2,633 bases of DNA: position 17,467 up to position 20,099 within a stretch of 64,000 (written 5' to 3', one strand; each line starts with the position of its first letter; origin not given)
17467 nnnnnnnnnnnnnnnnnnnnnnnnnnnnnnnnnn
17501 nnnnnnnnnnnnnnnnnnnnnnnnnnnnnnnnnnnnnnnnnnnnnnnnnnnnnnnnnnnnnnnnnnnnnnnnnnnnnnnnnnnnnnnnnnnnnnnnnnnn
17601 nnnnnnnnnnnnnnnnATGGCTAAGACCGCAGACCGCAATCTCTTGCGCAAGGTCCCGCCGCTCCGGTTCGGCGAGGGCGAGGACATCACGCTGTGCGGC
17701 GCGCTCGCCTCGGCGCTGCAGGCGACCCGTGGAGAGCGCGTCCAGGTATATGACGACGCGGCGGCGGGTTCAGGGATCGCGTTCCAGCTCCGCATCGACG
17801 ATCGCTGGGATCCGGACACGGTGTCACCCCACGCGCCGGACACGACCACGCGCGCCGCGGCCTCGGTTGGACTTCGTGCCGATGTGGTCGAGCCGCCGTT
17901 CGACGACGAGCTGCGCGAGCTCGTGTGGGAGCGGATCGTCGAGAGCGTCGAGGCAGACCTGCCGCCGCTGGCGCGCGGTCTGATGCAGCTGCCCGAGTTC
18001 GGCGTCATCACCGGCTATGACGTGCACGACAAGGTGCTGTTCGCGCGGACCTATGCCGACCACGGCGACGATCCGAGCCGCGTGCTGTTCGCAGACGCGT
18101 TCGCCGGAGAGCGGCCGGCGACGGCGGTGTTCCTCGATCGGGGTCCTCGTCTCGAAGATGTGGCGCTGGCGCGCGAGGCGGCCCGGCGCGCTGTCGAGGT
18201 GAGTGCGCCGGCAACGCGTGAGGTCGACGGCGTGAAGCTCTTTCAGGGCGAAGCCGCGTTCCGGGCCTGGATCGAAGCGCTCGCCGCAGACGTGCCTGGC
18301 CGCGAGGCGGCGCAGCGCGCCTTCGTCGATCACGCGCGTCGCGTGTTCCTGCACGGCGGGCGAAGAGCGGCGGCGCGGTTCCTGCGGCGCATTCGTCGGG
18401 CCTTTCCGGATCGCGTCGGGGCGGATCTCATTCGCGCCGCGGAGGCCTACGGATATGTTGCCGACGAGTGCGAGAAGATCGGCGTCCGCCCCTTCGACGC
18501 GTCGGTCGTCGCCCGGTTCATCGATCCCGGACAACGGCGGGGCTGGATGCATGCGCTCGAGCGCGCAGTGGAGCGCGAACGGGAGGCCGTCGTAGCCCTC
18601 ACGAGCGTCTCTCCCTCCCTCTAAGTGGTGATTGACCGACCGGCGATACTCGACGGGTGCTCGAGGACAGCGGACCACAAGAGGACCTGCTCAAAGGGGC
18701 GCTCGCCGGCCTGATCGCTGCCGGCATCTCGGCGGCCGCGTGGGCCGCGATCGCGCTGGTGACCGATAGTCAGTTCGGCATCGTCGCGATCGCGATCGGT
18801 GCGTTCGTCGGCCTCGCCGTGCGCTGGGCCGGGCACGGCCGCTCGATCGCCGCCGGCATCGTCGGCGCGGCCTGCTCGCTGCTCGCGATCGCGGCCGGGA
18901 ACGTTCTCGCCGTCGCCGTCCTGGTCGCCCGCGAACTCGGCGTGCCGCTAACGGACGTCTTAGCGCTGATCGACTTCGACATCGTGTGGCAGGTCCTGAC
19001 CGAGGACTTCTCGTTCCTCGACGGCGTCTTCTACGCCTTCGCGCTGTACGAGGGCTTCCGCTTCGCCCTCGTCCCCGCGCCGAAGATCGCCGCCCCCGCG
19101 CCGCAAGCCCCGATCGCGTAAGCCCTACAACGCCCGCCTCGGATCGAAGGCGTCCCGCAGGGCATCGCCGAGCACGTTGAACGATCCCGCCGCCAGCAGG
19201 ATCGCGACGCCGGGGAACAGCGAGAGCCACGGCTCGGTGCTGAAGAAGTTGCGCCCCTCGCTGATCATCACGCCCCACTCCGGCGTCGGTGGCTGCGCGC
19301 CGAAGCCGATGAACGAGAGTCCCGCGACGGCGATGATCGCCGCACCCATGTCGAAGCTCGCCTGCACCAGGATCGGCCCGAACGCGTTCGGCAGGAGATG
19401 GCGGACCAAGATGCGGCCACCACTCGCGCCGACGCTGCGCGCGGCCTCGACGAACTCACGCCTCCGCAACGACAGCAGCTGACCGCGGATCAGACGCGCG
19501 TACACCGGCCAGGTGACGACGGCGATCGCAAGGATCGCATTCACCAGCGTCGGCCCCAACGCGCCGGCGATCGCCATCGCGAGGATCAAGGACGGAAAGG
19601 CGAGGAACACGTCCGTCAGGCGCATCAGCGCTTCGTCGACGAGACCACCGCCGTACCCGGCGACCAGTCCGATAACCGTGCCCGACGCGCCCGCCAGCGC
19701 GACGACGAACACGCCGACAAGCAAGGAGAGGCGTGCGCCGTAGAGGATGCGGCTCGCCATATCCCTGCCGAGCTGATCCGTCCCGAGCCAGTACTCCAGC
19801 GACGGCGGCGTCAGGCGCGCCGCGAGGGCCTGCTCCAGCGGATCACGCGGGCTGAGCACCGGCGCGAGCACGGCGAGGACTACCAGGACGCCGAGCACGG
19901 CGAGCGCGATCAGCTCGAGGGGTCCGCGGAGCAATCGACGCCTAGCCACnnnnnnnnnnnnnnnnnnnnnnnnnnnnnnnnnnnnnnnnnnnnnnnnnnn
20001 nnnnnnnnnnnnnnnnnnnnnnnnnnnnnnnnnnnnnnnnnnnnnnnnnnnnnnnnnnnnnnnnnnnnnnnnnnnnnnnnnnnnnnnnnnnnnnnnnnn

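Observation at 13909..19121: tldD-tldE operon extended by an alpha/alpha-toroid repeat protein, a conserved hypothetical and a small membrane protein: candidate uncharacterised peptide-processing/modification module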

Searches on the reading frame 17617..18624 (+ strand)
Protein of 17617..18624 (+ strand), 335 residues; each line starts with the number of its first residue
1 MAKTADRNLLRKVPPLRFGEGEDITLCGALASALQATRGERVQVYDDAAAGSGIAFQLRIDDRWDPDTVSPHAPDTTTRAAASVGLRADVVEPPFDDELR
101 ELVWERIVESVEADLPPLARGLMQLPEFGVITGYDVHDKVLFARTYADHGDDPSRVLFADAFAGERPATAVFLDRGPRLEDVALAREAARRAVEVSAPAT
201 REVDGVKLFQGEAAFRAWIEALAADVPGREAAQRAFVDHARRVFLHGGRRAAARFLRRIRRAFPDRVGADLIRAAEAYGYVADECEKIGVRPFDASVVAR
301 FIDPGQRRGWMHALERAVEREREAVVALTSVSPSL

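Call 3: search_protein_families(library=pfam, proteins=[window:17617-18624:+], max_evalue=0.1)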
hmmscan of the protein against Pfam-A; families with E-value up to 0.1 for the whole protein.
window:17617-18624:+ (335 aa): 0 families

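Call 4: search_protein_families(library=ncbifam, proteins=[window:17617-18624:+], max_evalue=0.1)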
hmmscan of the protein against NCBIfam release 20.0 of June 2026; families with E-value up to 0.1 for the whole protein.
window:17617-18624:+ (335 aa): 1 family
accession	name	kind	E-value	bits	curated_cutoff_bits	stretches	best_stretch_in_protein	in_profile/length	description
NF050150.1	RiPP_MTase_ApyS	equivalog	0.074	12.2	400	0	188-267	180-251/323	RiPP biosynthesis methyltransferase ApyS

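Call 8: find_homologous_proteins(query=window:17617-18624:+)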
Query window:17617-18624:+ (335 aa): 36 proteins with E <= 0.001 among 8000 candidates.
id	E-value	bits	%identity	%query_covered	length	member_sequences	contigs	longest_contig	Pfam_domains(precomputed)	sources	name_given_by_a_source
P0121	5.0e-212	721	99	100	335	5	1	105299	-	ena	-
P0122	2.9e-183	626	87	100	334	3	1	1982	-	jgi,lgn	-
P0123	3.5e-156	537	77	96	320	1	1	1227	-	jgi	jgi:hypothetical protein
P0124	2.9e-140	485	72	95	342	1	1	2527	-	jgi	jgi:hypothetical protein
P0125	5.5e-137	474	70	94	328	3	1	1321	-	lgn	-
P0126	6.7e-131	454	67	95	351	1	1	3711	-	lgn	-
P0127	2.6e-130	452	69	95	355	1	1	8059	-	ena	-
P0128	2.2e-124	433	78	73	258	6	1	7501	-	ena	-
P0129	2.9e-124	433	68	93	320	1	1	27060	-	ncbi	-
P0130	1.4e-123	430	66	97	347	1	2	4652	-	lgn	-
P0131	1.5e-122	427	78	76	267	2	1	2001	-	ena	-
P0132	2.5e-115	403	61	98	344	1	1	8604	-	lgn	-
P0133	3.5e-112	393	64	95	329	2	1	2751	-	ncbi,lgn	-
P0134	1.0e-99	352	56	95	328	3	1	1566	-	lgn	-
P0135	5.8e-95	336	56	97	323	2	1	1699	-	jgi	jgi:hypothetical protein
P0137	3.2e-94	334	56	97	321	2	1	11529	-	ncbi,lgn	-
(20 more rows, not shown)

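Call 19: search_solved_structures(query=A2, max_evalue=1)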
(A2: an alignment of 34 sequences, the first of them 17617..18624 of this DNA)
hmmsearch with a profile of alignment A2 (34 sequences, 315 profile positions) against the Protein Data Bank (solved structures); distinct sequences matched with E-value up to 1: 0.

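Call 27: predict_structure(alignment_id=A2)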
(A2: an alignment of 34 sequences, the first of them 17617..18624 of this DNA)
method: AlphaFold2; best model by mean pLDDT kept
length: 335 residues; sequences in the alignment: 34
mean_pLDDT: 95.1   pTM: 0.92
mean pLDDT of the five models: 95.1, 94.2, 94.2, 93.9, 93.9
residues with pLDDT >= 90: 311; 70-90: 20; 50-70: 3; < 50: 1
segments of 3 or more residues with pLDDT < 50: none
pLDDT, mean of each block of 10 residues (from residue 1): 78 92 95 94 97 97 90 95 98 96 98 98 94 97 94 96 95 96 96 96 94 97 95 95 96 97 94 98 96 93 96 98 98 91
secondary structure, 60 per line:
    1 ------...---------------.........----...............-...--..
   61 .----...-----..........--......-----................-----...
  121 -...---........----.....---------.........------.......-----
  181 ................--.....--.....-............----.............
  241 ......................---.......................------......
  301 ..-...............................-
elements in order: E7-9 H25-33 H38-52 E59-61 H74-83 E86-91 H97-112 E118-120 E128-135 E140-144 E154-157 H158-162 E169-175 H181-196 E199-203 E206-210 H212-223 H228-262 H266-288 H295-302 H304-334

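Call 46: search_solved_structures(query=A2, max_evalue=10)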
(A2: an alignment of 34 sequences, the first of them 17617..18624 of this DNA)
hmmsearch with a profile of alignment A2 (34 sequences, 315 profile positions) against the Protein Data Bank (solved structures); distinct sequences matched with E-value up to 10: 1.
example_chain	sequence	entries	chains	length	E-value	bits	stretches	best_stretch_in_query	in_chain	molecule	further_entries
5tta_A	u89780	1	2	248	1.7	11.2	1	104-198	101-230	Putative exported protein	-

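Call 51: find_related_loci(query=A2, collection=metagenome_contigs, flank=8000)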
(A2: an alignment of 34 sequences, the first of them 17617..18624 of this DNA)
Query A2 (335 aa) in metagenome_contigs; peptide patterns used: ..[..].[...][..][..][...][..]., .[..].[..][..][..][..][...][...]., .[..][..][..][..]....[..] (x = any residue, [..] = any of these).
552 stretches matched a pattern; 228 encode a relative of the query (tblastn E <= 1e-3); the best 80 are kept; 80 distinct loci.
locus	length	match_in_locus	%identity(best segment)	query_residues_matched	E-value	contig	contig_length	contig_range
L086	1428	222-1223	87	1-335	0e+0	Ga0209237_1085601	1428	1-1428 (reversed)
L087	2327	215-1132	47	2-323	5e-76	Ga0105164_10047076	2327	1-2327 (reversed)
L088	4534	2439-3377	47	7-335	4e-71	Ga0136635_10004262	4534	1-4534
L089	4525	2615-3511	44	9-323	4e-69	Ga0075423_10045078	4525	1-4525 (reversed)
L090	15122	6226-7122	44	9-323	5e-69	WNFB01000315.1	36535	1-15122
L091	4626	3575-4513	45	7-335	5e-69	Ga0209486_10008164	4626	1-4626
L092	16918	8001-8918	46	7-321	8e-69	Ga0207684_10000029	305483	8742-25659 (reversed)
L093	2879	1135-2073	44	7-335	1e-69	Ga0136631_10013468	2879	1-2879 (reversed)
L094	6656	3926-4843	44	9-330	2e-68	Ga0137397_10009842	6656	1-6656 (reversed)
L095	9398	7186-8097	43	7-328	4e-68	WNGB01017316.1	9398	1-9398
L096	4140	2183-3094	43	7-328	2e-68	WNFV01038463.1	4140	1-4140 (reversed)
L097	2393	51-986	44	3-330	3e-69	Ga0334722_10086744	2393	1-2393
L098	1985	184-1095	43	7-328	5e-70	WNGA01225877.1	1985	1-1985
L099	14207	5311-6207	42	9-323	1e-67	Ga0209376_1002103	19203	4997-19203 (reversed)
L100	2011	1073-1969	44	9-323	1e-69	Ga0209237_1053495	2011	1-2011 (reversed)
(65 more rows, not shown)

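Call 53: find_encoding_contigs(protein=P0129, flank=8000, max_places=1)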
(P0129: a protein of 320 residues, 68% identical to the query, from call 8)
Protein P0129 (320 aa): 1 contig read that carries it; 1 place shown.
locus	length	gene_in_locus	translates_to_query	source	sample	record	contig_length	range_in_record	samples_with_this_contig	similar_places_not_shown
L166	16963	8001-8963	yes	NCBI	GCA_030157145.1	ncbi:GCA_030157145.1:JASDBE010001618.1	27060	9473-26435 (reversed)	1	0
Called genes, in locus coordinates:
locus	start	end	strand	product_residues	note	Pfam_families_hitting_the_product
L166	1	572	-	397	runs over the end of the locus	PF00155:Aminotran_1_2, PF00464:SHMT (weak)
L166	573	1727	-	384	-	PF08240:ADH_N, PF00107:ADH_zinc_N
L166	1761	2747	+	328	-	PF00291:PALP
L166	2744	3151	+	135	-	PF01894:YjbQ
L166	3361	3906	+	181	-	PF03704:BTAD, PF13428:TPR_14 (faint)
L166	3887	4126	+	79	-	-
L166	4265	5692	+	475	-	PF01523:PmbA_TldD_1st, PF19290:PmbA_TldD_2nd, PF19289:PmbA_TldD_3rd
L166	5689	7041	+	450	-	PF01523:PmbA_TldD_1st, PF19290:PmbA_TldD_2nd, PF19289:PmbA_TldD_3rd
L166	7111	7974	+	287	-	-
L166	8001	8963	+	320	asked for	-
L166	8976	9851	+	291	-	-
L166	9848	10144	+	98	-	PF01329:Pterin_4a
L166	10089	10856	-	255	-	PF13489:Methyltransf_23, PF01209:Ubie_methyltran (faint), PF13847:Methyltransf_31, PF08241:Methyltransf_11, PF08242:Methyltransf_12 (weak), PF13649:Methyltransf_25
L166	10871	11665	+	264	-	PF00106:adh_short, PF23441:SDR (weak), PF08659:KR (weak), PF13561:adh_short_C2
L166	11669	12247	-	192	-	PF06181:Urate_ox_N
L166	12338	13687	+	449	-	PF02749:QRPTase_N (faint)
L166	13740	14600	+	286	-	PF09990:DUF2231, PF00355:Rieske, PF13806:Rieske_2 (faint)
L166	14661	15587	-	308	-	PF01112:Asparaginase_2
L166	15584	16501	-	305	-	PF03781:FGE-sulfatase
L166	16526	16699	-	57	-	-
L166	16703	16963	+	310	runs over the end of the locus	PF07992:Pyr_redox_2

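Call 54: find_encoding_contigs(protein=P0137, flank=8000, max_places=1)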
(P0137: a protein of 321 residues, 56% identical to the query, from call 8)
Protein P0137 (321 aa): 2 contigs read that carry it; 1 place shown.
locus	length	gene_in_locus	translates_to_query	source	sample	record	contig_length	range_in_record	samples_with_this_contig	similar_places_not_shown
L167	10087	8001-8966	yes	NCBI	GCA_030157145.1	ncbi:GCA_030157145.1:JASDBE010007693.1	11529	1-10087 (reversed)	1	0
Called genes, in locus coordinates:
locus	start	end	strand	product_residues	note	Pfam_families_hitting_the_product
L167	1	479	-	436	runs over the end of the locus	PF00464:SHMT, PF00155:Aminotran_1_2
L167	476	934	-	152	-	PF02502:LacAB_rpiB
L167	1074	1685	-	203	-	PF01300:Sua5_yciO_yrdC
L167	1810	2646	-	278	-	PF17827:PrmC_N, PF05175:MTS, PF06325:PrmA (weak), PF08241:Methyltransf_11 (faint), PF13649:Methyltransf_25 (weak), PF13847:Methyltransf_31 (weak)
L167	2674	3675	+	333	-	PF00291:PALP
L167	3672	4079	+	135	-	PF01894:YjbQ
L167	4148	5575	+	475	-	PF01523:PmbA_TldD_1st, PF19290:PmbA_TldD_2nd, PF19289:PmbA_TldD_3rd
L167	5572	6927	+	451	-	PF01523:PmbA_TldD_1st, PF19290:PmbA_TldD_2nd, PF19289:PmbA_TldD_3rd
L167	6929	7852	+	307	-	-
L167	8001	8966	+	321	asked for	-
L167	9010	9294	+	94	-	PF01329:Pterin_4a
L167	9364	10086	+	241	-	?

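Call 55: find_encoding_contigs(protein=P0132, flank=8000, max_places=1)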
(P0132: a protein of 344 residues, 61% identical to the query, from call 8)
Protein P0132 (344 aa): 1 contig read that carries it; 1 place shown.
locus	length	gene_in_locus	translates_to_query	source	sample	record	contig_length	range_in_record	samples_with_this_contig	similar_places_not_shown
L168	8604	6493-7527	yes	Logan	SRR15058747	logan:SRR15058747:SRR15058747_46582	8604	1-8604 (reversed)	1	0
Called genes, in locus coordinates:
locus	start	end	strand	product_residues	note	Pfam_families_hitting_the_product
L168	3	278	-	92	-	?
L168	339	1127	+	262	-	PF02557:VanY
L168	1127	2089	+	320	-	PF00291:PALP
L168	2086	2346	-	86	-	PF25952:DUF7990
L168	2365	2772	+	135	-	PF01894:YjbQ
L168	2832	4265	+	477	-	PF01523:PmbA_TldD_1st, PF19290:PmbA_TldD_2nd, PF19289:PmbA_TldD_3rd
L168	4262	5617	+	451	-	PF01523:PmbA_TldD_1st, PF19290:PmbA_TldD_2nd, PF19289:PmbA_TldD_3rd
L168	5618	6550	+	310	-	-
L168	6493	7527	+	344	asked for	-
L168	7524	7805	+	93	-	PF01329:Pterin_4a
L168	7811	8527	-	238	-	PF13489:Methyltransf_23, PF01209:Ubie_methyltran (faint), PF08241:Methyltransf_11, PF08242:Methyltransf_12 (weak), PF13649:Methyltransf_25, PF13847:Methyltransf_31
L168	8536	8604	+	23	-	?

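Call 57: search_protein_families(library=padloc, proteins=[window:17617-18624:+], max_evalue=0.01)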
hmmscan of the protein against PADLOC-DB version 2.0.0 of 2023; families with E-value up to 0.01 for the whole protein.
window:17617-18624:+ (335 aa): 0 families

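Call 66: fold_search(model_id=the predicted structure, library=pdb)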
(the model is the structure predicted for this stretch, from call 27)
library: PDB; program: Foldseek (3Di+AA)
matches with E <= 10: 386; with E <= 0.001: 4
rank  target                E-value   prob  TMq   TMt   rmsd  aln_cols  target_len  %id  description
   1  7wuw_C                7.2e-08  1.00  0.56  0.57   6.0       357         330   15  Crystal structure of AziU3/U2 from Streptomyces sahachiroi (released 2022-09-07)
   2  8gs1_D                2.7e-07  1.00  0.57  0.57   6.4       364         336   16  Crystal structure of AziU2-U3 complex from Streptomyces sahachiroi NRRL2485 (released 2023-09-06)
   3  8gs1_B                4.3e-07  1.00  0.57  0.57   6.4       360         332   16  Crystal structure of AziU2-U3 complex from Streptomyces sahachiroi NRRL2485 (released 2023-09-06)
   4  7yn2_B                1.0e-04  1.00  0.53  0.51   7.4       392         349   14  Crystal structure of CcbD with methylthiolincosamide (released 2023-08-02)
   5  9qvj_A                7.9e-03  1.00  0.49  0.52   6.9       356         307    9  Crystal structure of CtaG from Ruminiclostridium cellulolyticum (P2(1)-medium) (released 2025-10-01)
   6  9qvs                  1.1e-02  0.99  0.48  0.51   6.7       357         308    9  Crystal structure of the CtaG_D144N variant from Ruminiclostridium cellulolyticum (P2(1)-small) (released 2025-10-01)
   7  9qvk                  1.2e-02  0.99  0.47  0.51   6.8       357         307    9  Crystal structure of the CtaG_C11A variant from Ruminiclostridium cellulolyticum (P2(1)-small) (released 2025-10-01)
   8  9qvo                  1.7e-02  1.00  0.51  0.54   6.5       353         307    8  Crystal structure of the CtaG_H128A variant from Ruminiclostridium cellulolyticum (P2(1)-small) (released 2025-10-01)
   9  9qvq_B                2.7e-02  0.99  0.50  0.54   6.8       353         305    8  Crystal structure of the CtaG_H128A variant from Ruminiclostridium cellulolyticum in complex with PHBA (P2(1)-medium) (released 2025-10-01)
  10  9quz                  3.2e-02  0.97  0.48  0.51   6.5       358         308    9  Crystal structure of CtaG from Ruminiclostridium cellulolyticum (P2(1)-small) (released 2025-10-01)
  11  9qvp_A                3.8e-02  0.97  0.48  0.51   7.1       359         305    9  Crystal structure of the CtaG_H128A variant from Ruminiclostridium cellulolyticum (P2(1)2(1)2(1)-medium) (released 2025-10-01)
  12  9u4t_A                1.4e-01  0.06  0.12  0.07  24.6       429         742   11  Cryo-EM map of MSMEG_3496 in complex with AcpM, size exclusion chromatography peak1 (released 2025-12-10)
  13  5l0c_A                2.4e-01  0.23  0.12  0.19  12.8       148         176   11  Human metavinculin (residues 959-1134) in complex with PIP2 (released 2016-08-31)
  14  6hqz_A                2.7e-01  0.54  0.17  0.32   6.6       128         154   16  Crystal structure of the type III effector protein AvrRpt2 from Erwinia amylovora, a C70 family cysteine protease (released 2019-04-10)
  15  5l0d_A                3.1e-01  0.38  0.15  0.27   9.0       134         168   11  Human Metavinculin(residues 959-1130) in complex with PIP2 (released 2016-08-31)
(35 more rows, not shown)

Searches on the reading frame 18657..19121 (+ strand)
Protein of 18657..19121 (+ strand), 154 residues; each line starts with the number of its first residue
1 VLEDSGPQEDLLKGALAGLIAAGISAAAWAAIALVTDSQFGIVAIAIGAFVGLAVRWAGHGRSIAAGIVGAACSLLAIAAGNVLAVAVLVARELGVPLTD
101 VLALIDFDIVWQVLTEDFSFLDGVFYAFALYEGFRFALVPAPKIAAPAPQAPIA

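Call 3: search_protein_families(library=pfam, proteins=[window:18657-19121:+], max_evalue=0.1)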
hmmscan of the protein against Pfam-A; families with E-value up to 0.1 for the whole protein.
window:18657-19121:+ (154 aa): 0 families

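Call 4: search_protein_families(library=ncbifam, proteins=[window:18657-19121:+], max_evalue=0.1)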
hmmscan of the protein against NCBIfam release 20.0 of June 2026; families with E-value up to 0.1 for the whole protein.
window:18657-19121:+ (154 aa): 1 family
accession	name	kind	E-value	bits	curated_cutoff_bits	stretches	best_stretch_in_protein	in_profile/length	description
NF045596.1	ECF_S_CD3073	equivalog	0.0055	16.4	180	1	14-89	41-116/174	CD3073 family putative ECF transporter S component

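Call 57: search_protein_families(library=padloc, proteins=[window:18657-19121:+], max_evalue=0.01)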
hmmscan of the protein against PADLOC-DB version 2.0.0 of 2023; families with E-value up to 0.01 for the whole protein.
window:18657-19121:+ (154 aa): 0 families

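Call 58: find_homologous_proteins(query=window:18657-19121:+)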
Query window:18657-19121:+ (154 aa): 8 proteins with E <= 0.001 among 2565 candidates.
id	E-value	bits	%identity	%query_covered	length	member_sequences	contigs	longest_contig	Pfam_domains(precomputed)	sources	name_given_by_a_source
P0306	1.1e-85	303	99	100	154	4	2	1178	-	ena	-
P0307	9.6e-76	271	84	100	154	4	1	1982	-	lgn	-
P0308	1.3e-59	219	69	90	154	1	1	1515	-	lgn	-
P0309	1.2e-49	186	59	91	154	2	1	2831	-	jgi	jgi:hypothetical protein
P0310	6.7e-34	135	96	45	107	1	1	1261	PF01066.27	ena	-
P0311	3.8e-20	91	42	87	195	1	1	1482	-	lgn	-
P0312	2.2e-17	82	37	99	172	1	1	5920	-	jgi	jgi:hypothetical protein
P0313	6.5e-4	38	37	67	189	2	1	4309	-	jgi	jgi:hypothetical protein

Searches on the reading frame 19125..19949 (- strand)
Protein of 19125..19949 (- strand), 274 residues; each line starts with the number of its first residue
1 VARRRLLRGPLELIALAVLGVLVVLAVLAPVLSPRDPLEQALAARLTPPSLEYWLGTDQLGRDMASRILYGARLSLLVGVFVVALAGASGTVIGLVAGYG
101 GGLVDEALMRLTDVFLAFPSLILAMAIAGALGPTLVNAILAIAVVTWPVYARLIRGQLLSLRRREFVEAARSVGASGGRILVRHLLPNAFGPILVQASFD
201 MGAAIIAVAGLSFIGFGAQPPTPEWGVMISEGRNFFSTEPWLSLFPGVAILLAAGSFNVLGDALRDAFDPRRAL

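Call 17: search_protein_families(library=pfam, proteins=[window:19125-19949:-], max_evalue=0.001)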
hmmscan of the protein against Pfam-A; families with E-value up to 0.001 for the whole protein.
window:19125-19949:- (274 aa): 2 families
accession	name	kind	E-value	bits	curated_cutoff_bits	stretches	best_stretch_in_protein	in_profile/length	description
PF00528.27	BPD_transp_1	-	2.8e-35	122.2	26.4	1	90-272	1-182/184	Binding-protein-dependent transport system inner membrane component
PF12911.12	OppC_N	-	1.2e-08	35.1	23.9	1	2-49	6-53/53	N-terminal TM domain of oligopeptide transport permease C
